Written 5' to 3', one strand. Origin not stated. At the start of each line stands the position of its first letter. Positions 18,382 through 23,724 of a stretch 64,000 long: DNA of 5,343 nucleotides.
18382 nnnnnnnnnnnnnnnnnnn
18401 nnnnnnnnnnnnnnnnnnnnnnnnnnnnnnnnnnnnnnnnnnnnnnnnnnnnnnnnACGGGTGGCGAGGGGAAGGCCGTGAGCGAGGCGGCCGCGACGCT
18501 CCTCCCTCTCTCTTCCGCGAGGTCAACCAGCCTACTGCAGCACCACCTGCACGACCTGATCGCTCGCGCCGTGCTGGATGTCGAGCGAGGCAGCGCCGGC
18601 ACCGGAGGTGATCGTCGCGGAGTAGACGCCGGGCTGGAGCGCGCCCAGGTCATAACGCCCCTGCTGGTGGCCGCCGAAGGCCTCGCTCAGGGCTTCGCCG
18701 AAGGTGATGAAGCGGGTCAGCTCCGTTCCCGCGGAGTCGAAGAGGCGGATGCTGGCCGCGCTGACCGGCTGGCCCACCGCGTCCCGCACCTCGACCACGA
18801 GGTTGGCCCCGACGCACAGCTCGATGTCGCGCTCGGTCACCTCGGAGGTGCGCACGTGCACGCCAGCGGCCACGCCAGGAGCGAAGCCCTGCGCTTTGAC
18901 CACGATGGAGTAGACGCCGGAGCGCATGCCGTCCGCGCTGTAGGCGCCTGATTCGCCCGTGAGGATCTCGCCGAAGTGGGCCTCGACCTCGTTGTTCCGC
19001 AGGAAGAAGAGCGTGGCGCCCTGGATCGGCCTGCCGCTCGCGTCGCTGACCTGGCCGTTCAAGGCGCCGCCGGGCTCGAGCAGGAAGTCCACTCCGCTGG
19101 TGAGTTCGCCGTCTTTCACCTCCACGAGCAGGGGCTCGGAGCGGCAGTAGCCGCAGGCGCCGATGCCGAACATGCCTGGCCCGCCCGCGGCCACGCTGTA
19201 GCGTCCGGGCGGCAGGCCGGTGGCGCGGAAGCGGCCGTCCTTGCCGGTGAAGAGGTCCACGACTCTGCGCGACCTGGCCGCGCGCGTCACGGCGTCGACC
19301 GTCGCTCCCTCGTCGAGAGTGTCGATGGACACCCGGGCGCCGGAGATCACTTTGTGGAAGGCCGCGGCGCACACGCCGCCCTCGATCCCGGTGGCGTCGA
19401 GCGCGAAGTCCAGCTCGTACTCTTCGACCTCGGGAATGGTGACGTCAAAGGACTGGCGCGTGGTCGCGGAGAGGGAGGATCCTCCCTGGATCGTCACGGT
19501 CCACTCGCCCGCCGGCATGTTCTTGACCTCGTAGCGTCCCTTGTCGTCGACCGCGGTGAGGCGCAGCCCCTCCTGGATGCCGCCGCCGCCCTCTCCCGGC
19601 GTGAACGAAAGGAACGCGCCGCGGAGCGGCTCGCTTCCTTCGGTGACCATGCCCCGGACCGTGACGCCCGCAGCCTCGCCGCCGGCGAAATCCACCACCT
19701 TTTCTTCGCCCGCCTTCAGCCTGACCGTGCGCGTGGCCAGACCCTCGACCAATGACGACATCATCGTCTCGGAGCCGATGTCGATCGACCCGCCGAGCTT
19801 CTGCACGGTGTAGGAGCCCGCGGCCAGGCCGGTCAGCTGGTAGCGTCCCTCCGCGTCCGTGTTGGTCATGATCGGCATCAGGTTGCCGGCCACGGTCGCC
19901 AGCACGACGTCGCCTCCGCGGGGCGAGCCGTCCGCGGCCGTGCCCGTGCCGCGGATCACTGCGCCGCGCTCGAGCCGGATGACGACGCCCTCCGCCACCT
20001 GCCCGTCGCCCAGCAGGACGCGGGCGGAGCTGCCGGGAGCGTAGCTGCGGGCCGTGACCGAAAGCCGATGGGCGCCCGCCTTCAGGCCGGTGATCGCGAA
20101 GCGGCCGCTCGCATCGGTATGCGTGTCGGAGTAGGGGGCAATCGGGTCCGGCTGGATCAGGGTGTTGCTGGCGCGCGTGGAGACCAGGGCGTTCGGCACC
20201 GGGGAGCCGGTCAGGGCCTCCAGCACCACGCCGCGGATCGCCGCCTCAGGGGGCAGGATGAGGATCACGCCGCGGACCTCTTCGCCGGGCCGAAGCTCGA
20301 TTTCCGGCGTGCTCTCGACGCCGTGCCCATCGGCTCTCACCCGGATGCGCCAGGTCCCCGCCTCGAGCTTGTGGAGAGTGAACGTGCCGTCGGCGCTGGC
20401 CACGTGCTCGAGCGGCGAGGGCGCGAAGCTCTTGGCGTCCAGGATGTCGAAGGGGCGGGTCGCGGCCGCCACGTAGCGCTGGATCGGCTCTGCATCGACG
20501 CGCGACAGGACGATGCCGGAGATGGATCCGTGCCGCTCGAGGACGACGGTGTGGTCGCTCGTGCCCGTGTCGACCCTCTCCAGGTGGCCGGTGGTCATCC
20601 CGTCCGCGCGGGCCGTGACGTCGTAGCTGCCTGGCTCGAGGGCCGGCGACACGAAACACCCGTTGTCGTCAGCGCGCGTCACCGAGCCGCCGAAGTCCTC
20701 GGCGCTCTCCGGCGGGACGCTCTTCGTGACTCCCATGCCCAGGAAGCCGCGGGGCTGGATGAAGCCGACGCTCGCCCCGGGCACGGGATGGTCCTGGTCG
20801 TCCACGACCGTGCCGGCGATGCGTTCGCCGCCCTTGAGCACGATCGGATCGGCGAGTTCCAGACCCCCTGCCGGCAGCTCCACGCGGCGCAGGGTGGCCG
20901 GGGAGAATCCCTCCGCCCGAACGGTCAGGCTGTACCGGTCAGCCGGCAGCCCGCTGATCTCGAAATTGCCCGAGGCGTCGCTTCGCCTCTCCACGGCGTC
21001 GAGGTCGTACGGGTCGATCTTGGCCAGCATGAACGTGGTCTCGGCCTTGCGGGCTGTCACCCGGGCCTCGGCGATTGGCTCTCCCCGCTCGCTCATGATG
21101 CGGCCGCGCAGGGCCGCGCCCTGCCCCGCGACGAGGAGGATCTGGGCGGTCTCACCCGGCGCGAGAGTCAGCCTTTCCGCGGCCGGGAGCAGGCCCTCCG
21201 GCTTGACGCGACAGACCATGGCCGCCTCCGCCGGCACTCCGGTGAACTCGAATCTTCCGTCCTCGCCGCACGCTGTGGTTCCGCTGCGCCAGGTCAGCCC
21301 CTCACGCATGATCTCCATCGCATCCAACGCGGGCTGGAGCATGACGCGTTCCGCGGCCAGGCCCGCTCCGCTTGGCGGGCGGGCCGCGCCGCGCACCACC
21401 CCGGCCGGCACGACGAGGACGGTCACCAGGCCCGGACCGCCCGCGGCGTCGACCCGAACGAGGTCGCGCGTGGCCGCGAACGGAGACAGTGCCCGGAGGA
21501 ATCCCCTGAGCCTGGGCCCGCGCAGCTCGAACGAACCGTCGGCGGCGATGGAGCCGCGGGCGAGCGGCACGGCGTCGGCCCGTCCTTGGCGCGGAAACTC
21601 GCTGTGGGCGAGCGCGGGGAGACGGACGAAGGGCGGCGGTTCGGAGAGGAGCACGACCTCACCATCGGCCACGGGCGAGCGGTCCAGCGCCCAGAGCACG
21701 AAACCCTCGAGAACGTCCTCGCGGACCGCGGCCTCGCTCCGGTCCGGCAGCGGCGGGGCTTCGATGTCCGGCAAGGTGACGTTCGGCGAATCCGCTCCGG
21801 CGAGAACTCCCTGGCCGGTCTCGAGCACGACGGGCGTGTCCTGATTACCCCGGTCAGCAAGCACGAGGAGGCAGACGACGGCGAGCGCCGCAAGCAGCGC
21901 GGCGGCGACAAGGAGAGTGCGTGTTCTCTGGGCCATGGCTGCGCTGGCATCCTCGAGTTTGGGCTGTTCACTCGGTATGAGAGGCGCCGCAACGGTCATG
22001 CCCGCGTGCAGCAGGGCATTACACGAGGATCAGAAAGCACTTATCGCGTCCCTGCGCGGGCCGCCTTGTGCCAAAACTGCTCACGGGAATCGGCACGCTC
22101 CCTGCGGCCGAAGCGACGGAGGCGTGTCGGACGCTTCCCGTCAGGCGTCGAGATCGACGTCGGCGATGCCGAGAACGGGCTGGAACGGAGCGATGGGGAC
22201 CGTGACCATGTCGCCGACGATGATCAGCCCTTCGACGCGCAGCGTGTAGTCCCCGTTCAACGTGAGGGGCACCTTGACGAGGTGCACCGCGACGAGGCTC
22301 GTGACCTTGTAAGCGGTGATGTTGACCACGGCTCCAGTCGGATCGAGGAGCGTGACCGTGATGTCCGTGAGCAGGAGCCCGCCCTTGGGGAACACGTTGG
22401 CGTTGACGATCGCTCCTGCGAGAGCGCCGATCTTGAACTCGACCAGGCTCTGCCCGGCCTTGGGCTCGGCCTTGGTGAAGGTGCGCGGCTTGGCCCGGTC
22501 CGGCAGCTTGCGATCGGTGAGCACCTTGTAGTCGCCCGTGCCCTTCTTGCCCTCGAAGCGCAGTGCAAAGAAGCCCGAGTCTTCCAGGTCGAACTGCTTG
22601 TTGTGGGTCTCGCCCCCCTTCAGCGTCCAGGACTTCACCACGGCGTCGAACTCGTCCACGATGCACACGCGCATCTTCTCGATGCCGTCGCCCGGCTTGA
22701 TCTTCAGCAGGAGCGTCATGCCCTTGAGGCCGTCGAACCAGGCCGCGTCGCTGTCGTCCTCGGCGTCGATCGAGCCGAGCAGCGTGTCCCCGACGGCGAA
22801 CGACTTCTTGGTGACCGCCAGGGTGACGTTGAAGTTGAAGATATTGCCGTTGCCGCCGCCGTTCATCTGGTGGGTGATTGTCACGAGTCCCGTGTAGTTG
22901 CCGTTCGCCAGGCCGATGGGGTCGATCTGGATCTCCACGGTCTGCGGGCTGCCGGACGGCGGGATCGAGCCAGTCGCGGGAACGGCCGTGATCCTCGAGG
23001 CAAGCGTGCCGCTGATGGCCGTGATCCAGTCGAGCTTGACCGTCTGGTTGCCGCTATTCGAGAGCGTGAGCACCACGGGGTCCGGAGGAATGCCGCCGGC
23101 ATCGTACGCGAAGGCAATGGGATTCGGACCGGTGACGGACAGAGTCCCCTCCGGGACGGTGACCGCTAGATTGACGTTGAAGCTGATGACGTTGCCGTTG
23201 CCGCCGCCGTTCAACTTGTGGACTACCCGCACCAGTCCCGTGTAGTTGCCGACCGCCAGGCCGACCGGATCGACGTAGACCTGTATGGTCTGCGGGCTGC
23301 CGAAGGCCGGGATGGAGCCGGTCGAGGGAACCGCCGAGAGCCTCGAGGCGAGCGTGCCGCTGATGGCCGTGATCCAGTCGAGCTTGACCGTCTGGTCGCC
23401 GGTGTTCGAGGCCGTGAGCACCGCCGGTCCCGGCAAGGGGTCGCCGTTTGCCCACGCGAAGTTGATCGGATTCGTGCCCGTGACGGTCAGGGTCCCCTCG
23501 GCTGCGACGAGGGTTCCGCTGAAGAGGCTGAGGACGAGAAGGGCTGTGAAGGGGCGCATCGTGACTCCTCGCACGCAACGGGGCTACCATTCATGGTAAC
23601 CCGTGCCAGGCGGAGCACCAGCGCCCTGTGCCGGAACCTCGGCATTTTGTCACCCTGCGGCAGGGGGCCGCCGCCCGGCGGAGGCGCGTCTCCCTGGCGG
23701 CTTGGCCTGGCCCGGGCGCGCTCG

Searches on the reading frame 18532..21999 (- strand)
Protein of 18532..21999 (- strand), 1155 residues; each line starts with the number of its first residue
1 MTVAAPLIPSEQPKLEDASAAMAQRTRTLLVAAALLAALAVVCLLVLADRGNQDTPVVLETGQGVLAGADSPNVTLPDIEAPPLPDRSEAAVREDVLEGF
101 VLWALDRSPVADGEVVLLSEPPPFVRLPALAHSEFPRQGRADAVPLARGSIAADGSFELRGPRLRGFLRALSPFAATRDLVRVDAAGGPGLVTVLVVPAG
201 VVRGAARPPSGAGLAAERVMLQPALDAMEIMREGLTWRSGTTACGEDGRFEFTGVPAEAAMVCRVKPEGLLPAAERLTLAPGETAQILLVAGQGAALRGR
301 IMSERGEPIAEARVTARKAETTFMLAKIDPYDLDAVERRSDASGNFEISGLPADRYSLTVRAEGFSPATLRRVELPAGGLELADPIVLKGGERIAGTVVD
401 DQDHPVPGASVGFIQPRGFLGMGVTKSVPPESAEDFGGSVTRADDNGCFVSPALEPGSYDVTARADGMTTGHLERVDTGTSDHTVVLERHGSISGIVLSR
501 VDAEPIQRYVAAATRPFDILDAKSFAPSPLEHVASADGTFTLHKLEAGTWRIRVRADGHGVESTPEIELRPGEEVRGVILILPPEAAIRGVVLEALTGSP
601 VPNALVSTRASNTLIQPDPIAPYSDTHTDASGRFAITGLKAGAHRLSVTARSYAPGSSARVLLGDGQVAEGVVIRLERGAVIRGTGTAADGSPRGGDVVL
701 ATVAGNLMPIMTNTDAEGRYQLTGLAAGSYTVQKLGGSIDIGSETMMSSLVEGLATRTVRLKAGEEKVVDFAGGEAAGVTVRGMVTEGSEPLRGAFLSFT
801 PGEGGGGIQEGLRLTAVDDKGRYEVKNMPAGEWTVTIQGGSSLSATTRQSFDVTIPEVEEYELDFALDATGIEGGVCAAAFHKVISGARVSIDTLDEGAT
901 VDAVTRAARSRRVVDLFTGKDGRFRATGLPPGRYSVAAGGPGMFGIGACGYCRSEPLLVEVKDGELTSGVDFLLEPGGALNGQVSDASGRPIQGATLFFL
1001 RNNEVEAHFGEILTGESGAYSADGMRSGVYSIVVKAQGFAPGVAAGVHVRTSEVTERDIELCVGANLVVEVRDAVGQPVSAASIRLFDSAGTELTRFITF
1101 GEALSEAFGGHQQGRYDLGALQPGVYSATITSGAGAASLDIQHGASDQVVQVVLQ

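Call 40: search_protein_families(library=pfam, proteins=[window:18532-21999:-], max_evalue=0.01)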
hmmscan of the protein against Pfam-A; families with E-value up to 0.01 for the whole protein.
window:18532-21999:- (1155 aa): 12 families
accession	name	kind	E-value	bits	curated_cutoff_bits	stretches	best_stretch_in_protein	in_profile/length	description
PF13620.12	CarboxypepD_reg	-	5e-85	280.4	32.3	8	297-379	2-73/82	Carboxypeptidase regulatory-like domain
PF13715.12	CarbopepD_reg_2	-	3.8e-29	101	32.2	1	588-655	1-57/88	CarboxypepD_reg-like domain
PF17210.9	SdrD_B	-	1.4e-22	80.5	29.7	1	697-733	28-63/112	SdrD B-like domain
PF17802.7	SpaA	-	3.4e-13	50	23.1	0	904-936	31-56/91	Prealbumin-like fold domain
PF14686.12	fn3_3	-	1.5e-12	47.5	24.4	0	441-469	29-57/75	Polysaccharide lyase family 4, domain II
PF00775.27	Dioxygenase_C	-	4.8e-12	46.1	27.3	0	394-473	32-108/182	Dioxygenase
PF09430.16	EMC7_beta-sandw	-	8.5e-09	36.1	26.6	0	533-558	24-49/122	ER membrane protein complex subunit 7, beta-sandwich domain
PF10670.15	DUF4198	-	2.2e-08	34.9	34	0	589-649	150-206/209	Domain of unknown function (DUF4198)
PF02369.22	Big_1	-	1.7e-06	28.4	34.9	0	597-652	29-80/93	Bacterial Ig-like domain (group 1)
PF08308.17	PEGA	-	1.1e-05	25.7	20.8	0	346-369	27-50/71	PEGA domain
PF01060.29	TTR-52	-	0.0031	18.5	24.9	0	599-641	9-48/79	Transthyretin-like family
PF24025.1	Ig_DR_A0283-like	-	0.0068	17.1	27.1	0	918-945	42-69/102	DR_A0283-like, Ig-like domain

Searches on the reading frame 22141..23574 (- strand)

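Call 40: search_protein_families(library=pfam, proteins=[window:22141-23574:-], max_evalue=0.01)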
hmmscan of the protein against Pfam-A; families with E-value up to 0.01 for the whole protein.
window:22141-23574:- (477 aa): 1 family
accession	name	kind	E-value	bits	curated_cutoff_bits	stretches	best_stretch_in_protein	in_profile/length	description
PF21223.3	TPPII_Ig-like-1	-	0.0029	18.4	27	0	210-252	75-116/117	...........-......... II, first Ig-like domain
